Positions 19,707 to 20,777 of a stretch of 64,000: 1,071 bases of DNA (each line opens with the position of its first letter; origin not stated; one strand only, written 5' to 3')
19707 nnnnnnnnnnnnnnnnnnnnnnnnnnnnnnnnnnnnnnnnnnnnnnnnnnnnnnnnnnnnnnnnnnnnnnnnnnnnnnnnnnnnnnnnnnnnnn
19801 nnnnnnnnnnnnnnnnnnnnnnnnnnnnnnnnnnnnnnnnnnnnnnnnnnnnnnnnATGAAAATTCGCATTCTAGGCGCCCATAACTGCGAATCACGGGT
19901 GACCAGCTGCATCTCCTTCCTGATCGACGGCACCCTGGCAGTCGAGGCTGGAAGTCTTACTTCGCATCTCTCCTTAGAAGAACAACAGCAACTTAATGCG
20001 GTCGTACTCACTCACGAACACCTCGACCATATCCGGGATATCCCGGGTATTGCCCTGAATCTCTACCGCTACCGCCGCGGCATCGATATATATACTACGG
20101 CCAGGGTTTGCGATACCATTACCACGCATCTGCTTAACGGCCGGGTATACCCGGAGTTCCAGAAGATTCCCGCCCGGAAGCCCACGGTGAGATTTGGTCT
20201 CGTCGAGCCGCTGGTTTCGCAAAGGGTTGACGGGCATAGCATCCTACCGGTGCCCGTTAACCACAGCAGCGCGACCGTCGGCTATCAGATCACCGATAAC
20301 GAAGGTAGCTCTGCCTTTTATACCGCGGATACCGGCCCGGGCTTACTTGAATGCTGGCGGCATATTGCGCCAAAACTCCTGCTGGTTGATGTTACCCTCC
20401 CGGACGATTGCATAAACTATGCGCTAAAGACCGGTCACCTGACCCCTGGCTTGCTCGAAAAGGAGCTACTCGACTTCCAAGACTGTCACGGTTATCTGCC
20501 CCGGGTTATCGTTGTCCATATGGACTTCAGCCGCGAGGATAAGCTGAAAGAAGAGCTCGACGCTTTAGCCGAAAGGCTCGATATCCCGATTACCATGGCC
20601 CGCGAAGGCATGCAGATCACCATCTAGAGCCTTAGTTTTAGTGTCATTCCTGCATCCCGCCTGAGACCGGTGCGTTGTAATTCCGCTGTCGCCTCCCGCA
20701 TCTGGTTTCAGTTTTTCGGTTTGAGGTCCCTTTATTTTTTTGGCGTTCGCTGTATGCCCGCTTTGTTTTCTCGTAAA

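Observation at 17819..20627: Self-contained cyclic-nucleotide make-and-break module: sensorless cyclase, GAF-HD-GYP and class II phosphodiesterase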

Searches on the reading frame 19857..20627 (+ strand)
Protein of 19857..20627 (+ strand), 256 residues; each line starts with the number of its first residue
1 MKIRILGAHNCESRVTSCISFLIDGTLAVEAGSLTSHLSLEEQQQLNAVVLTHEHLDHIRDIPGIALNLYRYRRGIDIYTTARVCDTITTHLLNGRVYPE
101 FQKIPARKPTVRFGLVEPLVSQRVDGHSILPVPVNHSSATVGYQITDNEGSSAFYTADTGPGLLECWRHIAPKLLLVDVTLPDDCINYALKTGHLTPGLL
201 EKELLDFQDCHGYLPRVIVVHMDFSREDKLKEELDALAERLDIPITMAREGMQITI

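Call 3: search_protein_families(library=pfam, proteins=[window:19857-20627:+], max_evalue=1)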
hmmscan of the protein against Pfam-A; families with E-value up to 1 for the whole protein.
window:19857-20627:+ (256 aa): 4 families
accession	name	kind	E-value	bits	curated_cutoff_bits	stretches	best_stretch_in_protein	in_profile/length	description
PF12706.13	Lactamase_B_2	-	5.9e-17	62.4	27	1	39-222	24-200/200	Beta-lactamase superfamily domain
PF02112.21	PDEase_II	-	1.8e-05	24.4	23.7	1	40-137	77-192/340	cAMP phosphodiesterases class-II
PF00753.33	Lactamase_B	-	0.00013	22.4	22.7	1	22-66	19-64/196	Metallo-beta-lactamase superfamily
PF23023.1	Anti-Pycsar_Apyc1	-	0.15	12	50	1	45-96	53-105/250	Anti-Pycsar protein Apyc1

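Call 4: search_protein_families(library=ncbifam, proteins=[window:19857-20627:+], max_evalue=1)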
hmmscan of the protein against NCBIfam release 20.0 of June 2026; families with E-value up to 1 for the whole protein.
window:19857-20627:+ (256 aa): 17 families
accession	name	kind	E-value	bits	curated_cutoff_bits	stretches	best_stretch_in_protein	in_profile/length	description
NF041851.1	cyc_nuc_deg_phdiest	equivalog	2.9e-07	30.2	400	1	45-161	51-166/253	cyclic nucleotide-degrading phosphodiesterase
NF038231.1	MBL_Geo_Pelo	equivalog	1.6e-06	27.9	360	1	29-147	49-163/250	GPMC system MBL fold metallohydrolase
NF002553.0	PRK02113.1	equivalog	5e-06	26.1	386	1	42-146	63-162/252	MBL fold metallo-hydrolase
TIGR03307.1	PhnP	equivalog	5.3e-06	26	272.25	1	118-160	123-164/249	phosphonate metabolism protein PhnP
TIGR02651.1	RNase_Z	equivalog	9e-06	24.9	292.95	1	44-154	50-156/302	ribonuclease Z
TIGR03675.1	arCOG00543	equivalog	3e-05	22.5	580.2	1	35-87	216-266/631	beta-CASP ribonuclease aCPSF1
NF000801.0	PRK00055.1-3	equivalog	0.00012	21.2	252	1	43-154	51-161/307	ribonuclease Z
NF041257.1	GntH_guanitoxin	equivalog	0.0016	17.4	333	1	31-67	52-89/374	guanitoxin biosynthesis MBL fold metallo-hydrolase GntH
NF001911.0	PRK00685.1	equivalog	0.0067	15.9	144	1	1-66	1-61/228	metal-dependent hydrolase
TIGR02108.2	PQQ_syn_pqqB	equivalog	0.0071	15.8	245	1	43-157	76-193/298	pyrroloquinoline quinone biosynthesis protein PqqB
NF002558.0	PRK02126.1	subfamily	0.0075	15.3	315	1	30-88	33-90/345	ribonuclease Z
NF012229.1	bla_class_B_core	domain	0.0079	16.4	100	1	20-85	26-85/139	metallo-beta-lactamase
TIGR03413.1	GSH_gloB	equivalog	0.029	13.8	200.8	1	41-65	39-63/248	hydroxyacylglutathione hydrolase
NF000805.0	PRK00055.2-3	equivalog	0.061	12.6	416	1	44-151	54-156/307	ribonuclease Z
NF058524.1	6A-MBL_enzyme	equivalog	0.11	11.6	220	1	34-61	44-72/346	anti-phage 6A-MBL system MBL-fold protein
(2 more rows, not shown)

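Call 5: search_protein_families(library=padloc, proteins=[window:19857-20627:+], max_evalue=1)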
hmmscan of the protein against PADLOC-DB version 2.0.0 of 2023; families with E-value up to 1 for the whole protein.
window:19857-20627:+ (256 aa): 2 families
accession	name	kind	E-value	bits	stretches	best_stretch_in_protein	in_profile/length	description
PDLC04675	PDC-M48B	-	0.0036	14.6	1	43-65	56-78/291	-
PDLC03854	LmuA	-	0.0097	13.1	1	2-61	4-72/345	-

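Call 7: search_solved_structures(query=window:19857-20627:+, max_evalue=1, show_alignments=2)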
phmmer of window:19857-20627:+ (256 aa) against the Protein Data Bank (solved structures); distinct sequences matched with E-value up to 1: 13.
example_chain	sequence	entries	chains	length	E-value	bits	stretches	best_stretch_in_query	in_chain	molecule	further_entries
3g1p_A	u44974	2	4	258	0.0019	20.9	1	115-182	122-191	Protein phnP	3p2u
7u2s_A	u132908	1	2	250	0.093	15.4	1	46-146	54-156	Apyc1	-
4ojv_A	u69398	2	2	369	0.2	14.3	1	41-136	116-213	3',5'-cyclic-nucleotide phosphodiesterase 1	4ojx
5haa_A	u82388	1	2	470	0.37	13.5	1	29-85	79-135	Ribonuclease J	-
5ws2_A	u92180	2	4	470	0.37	13.5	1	29-85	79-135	Ribonuclease J | MPY-RNase J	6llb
6kns_A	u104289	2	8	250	0.4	13.3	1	14-64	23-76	Putative metal-dependent hydrolase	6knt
4p62_A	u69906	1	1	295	0.57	12.8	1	44-106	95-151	Metallo-beta-lactamase AIM-1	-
3ie1_A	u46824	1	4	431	0.71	12.5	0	43-71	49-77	Ribonuclease TTHA0252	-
2dkf_A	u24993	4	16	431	0.73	12.5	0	43-71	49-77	metallo-beta-lactamase superfamily protein | Ribonuclease TTHA0252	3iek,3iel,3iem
3idz_A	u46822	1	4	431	0.74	12.5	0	43-71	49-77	Ribonuclease TTHA0252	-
3ie0_A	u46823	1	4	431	0.75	12.4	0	43-71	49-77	Ribonuclease TTHA0252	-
2ycb_A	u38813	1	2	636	0.91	12.2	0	44-90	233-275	CLEAVAGE AND POLYADENYLATION SPECIFICITY FACTOR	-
3ie2_A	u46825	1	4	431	0.95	12.1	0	43-71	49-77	Ribonuclease TTHA0252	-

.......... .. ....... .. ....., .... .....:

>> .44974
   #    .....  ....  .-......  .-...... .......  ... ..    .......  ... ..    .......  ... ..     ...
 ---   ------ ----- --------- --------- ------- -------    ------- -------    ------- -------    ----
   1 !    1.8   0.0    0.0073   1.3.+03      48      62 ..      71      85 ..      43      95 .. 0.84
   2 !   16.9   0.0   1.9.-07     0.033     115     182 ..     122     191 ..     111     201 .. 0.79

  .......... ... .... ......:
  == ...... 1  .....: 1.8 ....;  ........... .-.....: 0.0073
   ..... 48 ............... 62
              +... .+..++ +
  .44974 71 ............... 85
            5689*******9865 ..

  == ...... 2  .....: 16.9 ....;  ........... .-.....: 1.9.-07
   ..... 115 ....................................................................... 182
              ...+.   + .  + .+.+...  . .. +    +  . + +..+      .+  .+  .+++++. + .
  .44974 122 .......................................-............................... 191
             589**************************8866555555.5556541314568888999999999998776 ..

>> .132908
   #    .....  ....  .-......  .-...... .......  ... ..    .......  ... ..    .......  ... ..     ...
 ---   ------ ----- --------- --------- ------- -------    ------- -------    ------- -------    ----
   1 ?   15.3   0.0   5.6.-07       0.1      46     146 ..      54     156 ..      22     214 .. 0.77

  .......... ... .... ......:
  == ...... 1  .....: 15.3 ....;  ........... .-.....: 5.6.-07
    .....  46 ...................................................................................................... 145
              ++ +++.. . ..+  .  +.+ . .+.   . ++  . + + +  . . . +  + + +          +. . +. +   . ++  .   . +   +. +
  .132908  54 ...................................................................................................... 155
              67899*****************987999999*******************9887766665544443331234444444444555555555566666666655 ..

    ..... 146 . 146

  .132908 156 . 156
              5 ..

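Call 30: find_homologous_proteins(query=window:19857-20627:+, max_evalue=0.001)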
Query window:19857-20627:+ (256 aa): 961 proteins with E <= 0.001 among 2377 candidates; the best 120 are listed.
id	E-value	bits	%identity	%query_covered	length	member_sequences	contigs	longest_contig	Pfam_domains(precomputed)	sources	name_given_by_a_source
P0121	2.3e-169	579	100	100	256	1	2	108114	PF12706.14,PF02112.22,PF23023.2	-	-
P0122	2.7e-141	487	81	100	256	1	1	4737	PF12706.14,PF23023.2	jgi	jgi:ribonuclease BN (tRNA processing enzyme)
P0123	2.7e-132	458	77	100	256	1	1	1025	PF12706.14,PF23023.2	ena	-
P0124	7.7e-128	443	75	100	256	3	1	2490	PF12706.14,PF23023.2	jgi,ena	-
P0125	5.5e-127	440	73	100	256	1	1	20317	PF12706.14,PF02112.22,PF23023.2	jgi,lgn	jgi:cAMP phosphodiesterase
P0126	1.2e-119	416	72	100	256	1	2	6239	PF12706.14,PF23023.2,PF00753.34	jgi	jgi:cAMP phosphodiesterase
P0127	4.4e-119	415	71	100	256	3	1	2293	PF12706.14,PF23023.2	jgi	jgi:phosphoribosyl 1,2-cyclic phosphodiesterase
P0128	1.0e-118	413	70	100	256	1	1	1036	PF12706.14,PF00753.34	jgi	jgi:ribonuclease BN (tRNA processing enzyme)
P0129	1.1e-116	407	70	100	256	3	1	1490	PF12706.14,PF00753.34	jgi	jgi:phosphoribosyl 1,2-cyclic phosphodiesterase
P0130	6.6e-116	404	68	100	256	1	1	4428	PF12706.14,PF23023.2,PF00753.34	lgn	-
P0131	5.9e-113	395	67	100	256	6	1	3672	PF12706.14,PF23023.2,PF00753.34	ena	-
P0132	3.2e-112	392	66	100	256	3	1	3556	PF12706.14,PF23023.2,PF00753.34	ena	-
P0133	9.6e-112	391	65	100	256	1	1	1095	PF12706.14,PF23023.2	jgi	-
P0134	1.2e-110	387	64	100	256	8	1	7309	PF12706.14,PF23023.2,PF00753.34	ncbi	-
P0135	2.6e-109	383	64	100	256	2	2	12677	PF12706.14,PF00753.34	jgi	jgi:phosphoribosyl 1,2-cyclic phosphodiesterase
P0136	1.1e-108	380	63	100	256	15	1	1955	PF12706.14,PF23023.2,PF00753.34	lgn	-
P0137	1.8e-108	380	64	100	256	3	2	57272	PF12706.14,PF23023.2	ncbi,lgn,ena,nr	ncbi:MAG: lactamase [Dehalococcoidales bacterium]|nr:lactamase [Dehalococcoidales bacterium]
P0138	1.9e-108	380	64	100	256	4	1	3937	PF12706.14,PF23023.2,PF00753.34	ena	-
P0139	2.2e-108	380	72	91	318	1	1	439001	PF12706.14,PF23023.2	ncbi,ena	-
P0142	5.9e-105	368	63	100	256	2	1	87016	PF12706.14,PF23023.2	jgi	-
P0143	8.4e-105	368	63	100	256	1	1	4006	PF12706.14,PF23023.2,PF00753.34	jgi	jgi:ribonuclease BN (tRNA processing enzyme)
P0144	1.0e-104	367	61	100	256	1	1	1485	PF12706.14,PF23023.2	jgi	jgi:ribonuclease BN (tRNA processing enzyme)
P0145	2.1e-104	367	61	100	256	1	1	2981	PF12706.14,PF23023.2,PF00753.34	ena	-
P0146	3.6e-104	366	62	100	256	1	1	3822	PF12706.14,PF23023.2,PF00753.34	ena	-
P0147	9.6e-104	364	60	100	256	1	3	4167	PF12706.14,PF23023.2,PF00753.34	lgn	-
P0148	2.9e-103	363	62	100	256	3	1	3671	PF12706.14,PF23023.2,PF00753.34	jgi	jgi:ribonuclease BN (tRNA processing enzyme)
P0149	4.5e-103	362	62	100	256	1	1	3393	PF12706.14,PF23023.2,PF00753.34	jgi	jgi:phosphoribosyl 1,2-cyclic phosphodiesterase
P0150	4.8e-103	362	60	100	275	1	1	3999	PF12706.14,PF02112.22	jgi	jgi:cAMP phosphodiesterase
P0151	1.1e-102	361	62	100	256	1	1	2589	PF12706.14,PF23023.2,PF00753.34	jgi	jgi:ribonuclease BN (tRNA processing enzyme)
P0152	1.3e-102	361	61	100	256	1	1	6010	PF12706.14,PF23023.2,PF00753.34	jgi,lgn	-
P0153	1.8e-102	360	61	100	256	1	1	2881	PF12706.14,PF23023.2,PF00753.34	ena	-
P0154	1.8e-102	360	61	100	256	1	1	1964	PF12706.14,PF02112.22,PF23023.2,PF00753.34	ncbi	-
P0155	5.0e-102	359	62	100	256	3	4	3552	PF12706.14,PF23023.2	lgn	-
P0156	6.1e-102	358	62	100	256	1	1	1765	PF12706.14,PF23023.2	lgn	-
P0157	7.2e-102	358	61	100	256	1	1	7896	PF12706.14,PF23023.2,PF00753.34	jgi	jgi:ribonuclease BN (tRNA processing enzyme)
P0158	7.2e-102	358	61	100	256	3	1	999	PF12706.14,PF23023.2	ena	-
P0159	8.7e-102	358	61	100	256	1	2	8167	PF12706.14,PF23023.2,PF00753.34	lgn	-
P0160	9.2e-102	358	61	99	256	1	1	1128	PF12706.14,PF23023.2,PF00753.34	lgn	-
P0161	1.9e-101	357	61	100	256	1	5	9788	PF12706.14,PF23023.2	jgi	jgi:ribonuclease BN (tRNA processing enzyme)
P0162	3.4e-101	356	60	100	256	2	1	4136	PF12706.14,PF23023.2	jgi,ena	-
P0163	5.9e-101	355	61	100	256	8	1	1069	PF12706.14,PF23023.2,PF00753.34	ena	-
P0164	6.6e-101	355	60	100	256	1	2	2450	PF12706.14,PF23023.2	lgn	-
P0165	8.5e-101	355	60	100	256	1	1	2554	PF12706.14,PF23023.2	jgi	jgi:phosphoribosyl 1,2-cyclic phosphodiesterase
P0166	1.3e-100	354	61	100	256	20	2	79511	PF12706.14,PF23023.2,PF00753.34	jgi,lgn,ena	-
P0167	1.3e-100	354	59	100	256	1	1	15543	PF12706.14,PF23023.2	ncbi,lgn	-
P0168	1.6e-100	354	60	100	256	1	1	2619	PF12706.14,PF23023.2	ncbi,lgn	-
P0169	2.2e-100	353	61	100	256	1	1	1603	PF12706.14,PF23023.2,PF00753.34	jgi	jgi:ribonuclease BN (tRNA processing enzyme)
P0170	2.3e-100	353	61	100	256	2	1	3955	PF12706.14,PF23023.2,PF00753.34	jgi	jgi:ribonuclease BN (tRNA processing enzyme)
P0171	2.5e-100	353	60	98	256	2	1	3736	PF12706.14,PF23023.2,PF00753.34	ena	-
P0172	2.7e-100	353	59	100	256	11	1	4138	PF12706.14,PF02112.22,PF23023.2,PF00753.34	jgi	-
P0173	3.0e-100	353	60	100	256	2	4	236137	PF12706.14,PF23023.2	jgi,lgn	jgi:ribonuclease BN (tRNA processing enzyme)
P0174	4.2e-100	352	59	100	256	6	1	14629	PF12706.14,PF23023.2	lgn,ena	-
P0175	6.7e-100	352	60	100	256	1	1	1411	PF12706.14,PF23023.2,PF00753.34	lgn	-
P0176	7.3e-100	352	60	100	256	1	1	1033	PF12706.14,PF23023.2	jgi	jgi:ribonuclease BN (tRNA processing enzyme)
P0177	1.1e-99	351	59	100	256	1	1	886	PF12706.14,PF23023.2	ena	-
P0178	1.6e-99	351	59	100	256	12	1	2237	PF12706.14,PF23023.2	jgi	jgi:ribonuclease BN (tRNA processing enzyme)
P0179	2.1e-99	350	59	100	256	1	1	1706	PF12706.14,PF23023.2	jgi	jgi:ribonuclease BN (tRNA processing enzyme)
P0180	2.4e-99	350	60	100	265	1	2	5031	PF12706.14,PF23023.2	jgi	jgi:phosphoribosyl 1,2-cyclic phosphodiesterase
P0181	2.5e-99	350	60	100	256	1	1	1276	PF12706.14,PF23023.2,PF00753.34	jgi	jgi:ribonuclease BN (tRNA processing enzyme)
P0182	2.9e-99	350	59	100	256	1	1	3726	PF12706.14,PF23023.2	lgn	-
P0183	1.0e-98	348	59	100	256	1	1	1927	PF12706.14,PF23023.2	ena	-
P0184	1.1e-98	348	59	100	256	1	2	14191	PF12706.14,PF23023.2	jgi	jgi:ribonuclease BN (tRNA processing enzyme)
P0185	1.2e-98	348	58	100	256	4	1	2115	PF12706.14,PF23023.2,PF00753.34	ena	-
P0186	1.2e-98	348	58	100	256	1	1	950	PF12706.14,PF23023.2,PF00753.34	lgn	-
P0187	1.8e-98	347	58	100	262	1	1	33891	PF12706.14,PF23023.2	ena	-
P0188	2.1e-98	347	58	100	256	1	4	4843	PF12706.14,PF23023.2,PF00753.34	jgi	-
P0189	3.2e-98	346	59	100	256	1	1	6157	PF12706.14,PF02112.22,PF23023.2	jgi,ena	-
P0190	4.0e-98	346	58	100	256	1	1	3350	PF12706.14,PF23023.2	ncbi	-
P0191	6.2e-98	345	59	100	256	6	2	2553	PF12706.14,PF23023.2,PF00753.34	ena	-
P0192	6.3e-98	345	60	100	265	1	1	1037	PF12706.14,PF23023.2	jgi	jgi:ribonuclease BN (tRNA processing enzyme)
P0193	6.4e-98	345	58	100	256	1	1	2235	PF12706.14,PF23023.2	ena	-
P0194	6.9e-98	345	60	100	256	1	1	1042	PF12706.14,PF23023.2,PF00753.34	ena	-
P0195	8.9e-98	345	58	100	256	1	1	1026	PF12706.14,PF23023.2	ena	-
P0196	8.9e-98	345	59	100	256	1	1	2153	PF12706.14,PF23023.2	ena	-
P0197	1.5e-97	344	58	100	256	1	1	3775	PF12706.14,PF23023.2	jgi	jgi:ribonuclease BN (tRNA processing enzyme)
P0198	1.9e-97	344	59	100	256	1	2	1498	PF12706.14,PF23023.2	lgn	-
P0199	2.1e-97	344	60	100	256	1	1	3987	PF12706.14,PF23023.2,PF00753.34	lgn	-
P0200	2.1e-97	344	59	100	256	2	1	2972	PF12706.14,PF02112.22,PF23023.2,PF00753.34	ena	-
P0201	4.5e-97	343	57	100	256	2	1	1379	PF12706.14,PF23023.2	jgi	jgi:ribonuclease BN (tRNA processing enzyme)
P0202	4.8e-97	342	59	100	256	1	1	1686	PF12706.14,PF02112.22,PF23023.2,PF00753.34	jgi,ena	-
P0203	7.1e-97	342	58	100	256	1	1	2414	PF12706.14,PF23023.2,PF00753.34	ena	-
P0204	7.3e-97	342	60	100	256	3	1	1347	PF12706.14,PF23023.2,PF00753.34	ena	-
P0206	1.5e-96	341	58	100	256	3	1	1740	PF12706.14,PF23023.2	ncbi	-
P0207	1.8e-96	340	57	100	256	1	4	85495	PF12706.14,PF23023.2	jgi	jgi:ribonuclease BN (tRNA processing enzyme)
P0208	2.1e-96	340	59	100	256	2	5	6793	PF12706.14,PF23023.2,PF00753.34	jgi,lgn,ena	-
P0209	2.1e-96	340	59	100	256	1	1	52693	PF12706.14,PF23023.2,PF00753.34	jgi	jgi:ribonuclease BN (tRNA processing enzyme)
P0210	2.1e-96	340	58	100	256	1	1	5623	PF12706.14,PF23023.2,PF00753.34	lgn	-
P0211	2.3e-96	340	57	100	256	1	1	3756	PF12706.14,PF23023.2,PF00753.34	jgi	jgi:ribonuclease BN (tRNA processing enzyme)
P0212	2.4e-96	340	59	100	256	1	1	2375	PF12706.14,PF23023.2,PF00753.34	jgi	jgi:Cft2 family RNA processing exonuclease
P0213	3.0e-96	340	60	100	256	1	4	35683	PF12706.14,PF02112.22,PF23023.2,PF00753.34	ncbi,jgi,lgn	-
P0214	4.0e-96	339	57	100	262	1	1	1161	PF12706.14,PF23023.2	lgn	-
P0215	4.1e-96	339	57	100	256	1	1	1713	PF12706.14,PF23023.2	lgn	-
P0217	9.9e-96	338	58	100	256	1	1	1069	PF12706.14,PF23023.2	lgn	-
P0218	1.1e-95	338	58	100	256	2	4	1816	PF12706.14,PF23023.2,PF00753.34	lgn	-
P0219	1.8e-95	337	59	100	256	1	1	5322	PF12706.14,PF23023.2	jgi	-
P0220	2.2e-95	337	59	100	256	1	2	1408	PF12706.14,PF23023.2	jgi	jgi:ribonuclease BN (tRNA processing enzyme)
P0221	4.0e-95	336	57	100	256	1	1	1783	PF12706.14,PF23023.2,PF00753.34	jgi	jgi:ribonuclease BN (tRNA processing enzyme)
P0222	5.0e-95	336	57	100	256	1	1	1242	PF12706.14,PF23023.2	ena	-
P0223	5.5e-95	336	57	100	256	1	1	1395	PF12706.14,PF02112.22,PF23023.2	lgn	-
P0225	8.7e-95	335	58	100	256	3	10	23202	PF12706.14,PF23023.2,PF00753.34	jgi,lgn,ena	jgi:ribonuclease BN (tRNA processing enzyme)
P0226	1.2e-94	335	55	100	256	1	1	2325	PF12706.14,PF02112.22,PF23023.2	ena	-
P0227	1.6e-94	334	57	100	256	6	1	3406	PF12706.14,PF23023.2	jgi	jgi:ribonuclease BN (tRNA processing enzyme)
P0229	2.0e-94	334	58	100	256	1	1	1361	PF12706.14,PF23023.2,PF00753.34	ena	-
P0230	2.4e-94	334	58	100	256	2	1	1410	PF12706.14,PF23023.2,PF00753.34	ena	-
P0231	3.6e-94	333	57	100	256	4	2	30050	PF12706.14,PF23023.2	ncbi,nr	ncbi:MAG TPA: MBL fold metallo-hydrolase [Dehalococcoidales bacterium]|nr:MAG: hypothetical protein 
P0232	3.7e-94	333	55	100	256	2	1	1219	PF12706.14,PF23023.2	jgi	jgi:ribonuclease BN (tRNA processing enzyme)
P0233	4.4e-94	333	57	100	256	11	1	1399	PF12706.14,PF02112.22,PF23023.2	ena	-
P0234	5.4e-94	332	55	100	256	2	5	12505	PF12706.14,PF23023.2,PF00753.34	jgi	jgi:cAMP phosphodiesterase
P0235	5.5e-94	332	57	100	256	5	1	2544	PF12706.14,PF23023.2,PF00753.34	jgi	-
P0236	5.7e-94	332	54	100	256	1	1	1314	PF12706.14,PF02112.22,PF23023.2,PF00753.34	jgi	jgi:ribonuclease BN (tRNA processing enzyme)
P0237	9.7e-94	332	55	100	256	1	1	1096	PF12706.14,PF23023.2,PF00753.34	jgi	jgi:ribonuclease BN (tRNA processing enzyme)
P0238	2.0e-93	331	55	100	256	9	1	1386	PF12706.14,PF23023.2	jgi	-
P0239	2.0e-93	331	57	100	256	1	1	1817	PF12706.14,PF23023.2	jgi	jgi:ribonuclease BN (tRNA processing enzyme)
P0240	2.1e-93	331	55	100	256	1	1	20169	PF12706.14,PF02112.22,PF23023.2,PF00753.34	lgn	-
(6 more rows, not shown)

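Call 41: predict_structure(alignment_id=A2)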
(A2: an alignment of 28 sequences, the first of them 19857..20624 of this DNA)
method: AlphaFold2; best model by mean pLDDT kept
length: 256 residues; sequences in the alignment: 28
mean_pLDDT: 90.2   pTM: 0.89
mean pLDDT of the five models: 90.2, 89.1, 88.6, 88.5, 87.7
residues with pLDDT >= 90: 174; 70-90: 71; 50-70: 10; < 50: 1
segments of 3 or more residues with pLDDT < 50: none
pLDDT, mean of each block of 10 residues (from residue 1): 87 61 96 89 96 88 92 93 92 82 81 95 96 81 95 87 92 94 93 92 97 95 87 97 92 92
secondary structure, 60 per line:
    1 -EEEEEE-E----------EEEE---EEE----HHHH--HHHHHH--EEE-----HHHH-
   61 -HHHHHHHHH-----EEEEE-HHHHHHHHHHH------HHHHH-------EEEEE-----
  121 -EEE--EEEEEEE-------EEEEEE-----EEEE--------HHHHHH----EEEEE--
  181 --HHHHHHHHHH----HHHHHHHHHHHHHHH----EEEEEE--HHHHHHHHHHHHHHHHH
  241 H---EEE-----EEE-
elements in order: E2-7 E20-23 E27-29 H34-37 H40-45 E48-50 H56-59 H62-70 E76-80 H82-92 H99-103 E111-115 E122-124 E127-133 E141-146 E152-155 H164-169 E174-178 H183-192 H197-211 E216-221 H224-241 E245-247 E253-255

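Call 43: search_protein_families(library=pfam, alignment_id=A2, max_evalue=0.01)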
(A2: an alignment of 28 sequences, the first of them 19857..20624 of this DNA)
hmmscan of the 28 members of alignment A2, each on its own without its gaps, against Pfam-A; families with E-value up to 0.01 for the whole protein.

A. member 1, window:19857-20624:+ (256 aa): 3 families
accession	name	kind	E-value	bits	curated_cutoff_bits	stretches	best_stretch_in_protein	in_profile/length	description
PF12706.13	Lactamase_B_2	-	5.9e-17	62.4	27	1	39-222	24-200/200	Beta-lactamase superfamily domain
PF02112.21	PDEase_II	-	1.8e-05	24.4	23.7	1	40-137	77-192/340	cAMP phosphodiesterases class-II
PF00753.33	Lactamase_B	-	0.00013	22.4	22.7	1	22-66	19-64/196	Metallo-beta-lactamase superfamily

B. families by the number of members that match (of 28 scanned): 6 families
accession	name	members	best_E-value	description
PF12706.13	Lactamase_B_2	28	2.2e-21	Beta-lactamase superfamily domain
PF00753.33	Lactamase_B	28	7.5e-08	Metallo-beta-lactamase superfamily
PF02112.21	PDEase_II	24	1.1e-06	cAMP phosphodiesterases class-II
PF13483.12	Lactamase_B_3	6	0.002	Beta-lactamase superfamily domain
PF16661.11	Lactamase_B_6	2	0.0054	Metallo-beta-lactamase superfamily domain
PF23023.1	Anti-Pycsar_Apyc1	1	0.0023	Anti-Pycsar protein Apyc1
